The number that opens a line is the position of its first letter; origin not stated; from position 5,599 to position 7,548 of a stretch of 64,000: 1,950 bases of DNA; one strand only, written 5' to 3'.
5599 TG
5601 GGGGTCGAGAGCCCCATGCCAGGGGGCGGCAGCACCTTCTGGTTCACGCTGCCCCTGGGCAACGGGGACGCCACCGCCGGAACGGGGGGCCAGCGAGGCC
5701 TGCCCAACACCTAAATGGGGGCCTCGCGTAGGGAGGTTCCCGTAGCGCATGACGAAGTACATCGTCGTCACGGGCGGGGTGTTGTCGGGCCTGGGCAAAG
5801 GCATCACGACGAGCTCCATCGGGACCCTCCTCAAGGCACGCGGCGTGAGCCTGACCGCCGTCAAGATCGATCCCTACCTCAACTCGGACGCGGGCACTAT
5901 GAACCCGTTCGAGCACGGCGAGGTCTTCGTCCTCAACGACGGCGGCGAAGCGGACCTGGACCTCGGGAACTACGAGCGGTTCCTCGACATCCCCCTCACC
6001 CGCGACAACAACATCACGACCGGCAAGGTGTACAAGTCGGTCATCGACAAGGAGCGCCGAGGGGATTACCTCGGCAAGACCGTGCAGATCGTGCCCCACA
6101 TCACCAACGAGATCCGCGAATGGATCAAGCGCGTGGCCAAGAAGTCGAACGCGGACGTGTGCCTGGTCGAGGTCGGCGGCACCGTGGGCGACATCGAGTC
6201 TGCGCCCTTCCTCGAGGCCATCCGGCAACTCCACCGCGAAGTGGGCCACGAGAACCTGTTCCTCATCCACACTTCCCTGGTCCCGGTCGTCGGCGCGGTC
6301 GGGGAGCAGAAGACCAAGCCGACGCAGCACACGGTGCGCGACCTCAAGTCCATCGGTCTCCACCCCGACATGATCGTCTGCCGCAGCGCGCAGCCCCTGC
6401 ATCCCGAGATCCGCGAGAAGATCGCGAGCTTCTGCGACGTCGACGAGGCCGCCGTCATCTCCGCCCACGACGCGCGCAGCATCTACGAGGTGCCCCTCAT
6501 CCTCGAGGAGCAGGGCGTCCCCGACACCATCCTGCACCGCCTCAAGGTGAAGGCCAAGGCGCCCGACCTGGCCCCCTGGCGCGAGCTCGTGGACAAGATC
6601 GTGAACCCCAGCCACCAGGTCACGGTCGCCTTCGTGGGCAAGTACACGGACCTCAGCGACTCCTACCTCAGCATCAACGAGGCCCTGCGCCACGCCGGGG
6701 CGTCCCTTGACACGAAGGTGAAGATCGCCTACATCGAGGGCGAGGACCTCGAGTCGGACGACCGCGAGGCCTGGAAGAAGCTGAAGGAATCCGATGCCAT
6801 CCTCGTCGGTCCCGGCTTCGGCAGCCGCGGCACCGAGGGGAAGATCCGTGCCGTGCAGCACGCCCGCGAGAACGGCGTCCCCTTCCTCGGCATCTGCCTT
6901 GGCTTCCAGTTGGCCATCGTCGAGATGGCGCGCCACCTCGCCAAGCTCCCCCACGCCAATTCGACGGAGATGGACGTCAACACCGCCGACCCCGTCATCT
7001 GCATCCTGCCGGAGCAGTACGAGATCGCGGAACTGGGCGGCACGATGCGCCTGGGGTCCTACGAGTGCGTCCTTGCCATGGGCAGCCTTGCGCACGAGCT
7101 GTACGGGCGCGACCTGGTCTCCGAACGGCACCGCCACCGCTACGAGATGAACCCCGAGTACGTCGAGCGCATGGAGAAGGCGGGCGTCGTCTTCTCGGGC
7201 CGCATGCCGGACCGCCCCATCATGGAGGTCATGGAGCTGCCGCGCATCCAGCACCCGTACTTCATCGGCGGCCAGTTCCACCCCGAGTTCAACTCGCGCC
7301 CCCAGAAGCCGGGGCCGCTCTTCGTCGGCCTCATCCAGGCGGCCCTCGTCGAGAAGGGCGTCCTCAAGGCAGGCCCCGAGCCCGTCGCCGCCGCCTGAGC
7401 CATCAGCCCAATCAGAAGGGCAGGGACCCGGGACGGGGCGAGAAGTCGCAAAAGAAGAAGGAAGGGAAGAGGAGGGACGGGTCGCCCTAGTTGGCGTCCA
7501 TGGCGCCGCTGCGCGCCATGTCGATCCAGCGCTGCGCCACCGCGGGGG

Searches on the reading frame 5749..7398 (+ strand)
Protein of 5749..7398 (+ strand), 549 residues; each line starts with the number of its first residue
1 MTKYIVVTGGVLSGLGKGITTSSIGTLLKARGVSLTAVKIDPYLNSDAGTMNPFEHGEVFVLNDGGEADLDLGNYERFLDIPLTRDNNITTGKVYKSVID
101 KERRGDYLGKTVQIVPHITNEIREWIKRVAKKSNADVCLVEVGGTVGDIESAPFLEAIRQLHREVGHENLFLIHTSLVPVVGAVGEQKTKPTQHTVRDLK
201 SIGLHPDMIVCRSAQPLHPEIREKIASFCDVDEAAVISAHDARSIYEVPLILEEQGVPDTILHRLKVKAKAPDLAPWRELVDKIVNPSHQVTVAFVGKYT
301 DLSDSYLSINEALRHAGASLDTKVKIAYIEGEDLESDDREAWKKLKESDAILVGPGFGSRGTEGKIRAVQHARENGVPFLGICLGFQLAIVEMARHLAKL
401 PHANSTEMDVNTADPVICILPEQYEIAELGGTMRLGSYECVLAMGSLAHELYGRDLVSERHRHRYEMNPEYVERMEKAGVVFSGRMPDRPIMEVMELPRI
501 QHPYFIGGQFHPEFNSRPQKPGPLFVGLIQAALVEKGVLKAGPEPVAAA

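Call 19: search_protein_families(library=pfam, proteins=[window:5749-7398:+])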
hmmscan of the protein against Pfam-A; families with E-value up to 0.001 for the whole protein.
window:5749-7398:+ (549 aa): 2 families
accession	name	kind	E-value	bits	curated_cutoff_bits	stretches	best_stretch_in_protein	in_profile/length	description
PF06418.20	CTP_synth_N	-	5.1e-128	426.4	26.1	1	3-266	1-264/265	CTP synthase N-terminus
PF00117.34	GATase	-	9.6e-37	126.9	22.8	1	302-530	2-189/190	Glutamine amidotransferase class-I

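Call 30: find_encoding_contigs(protein=window:5749-7398:+, flank=10000, max_places=6)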
Protein window:5749-7398:+ (549 aa): no gene with exactly this product is on record in the collection.
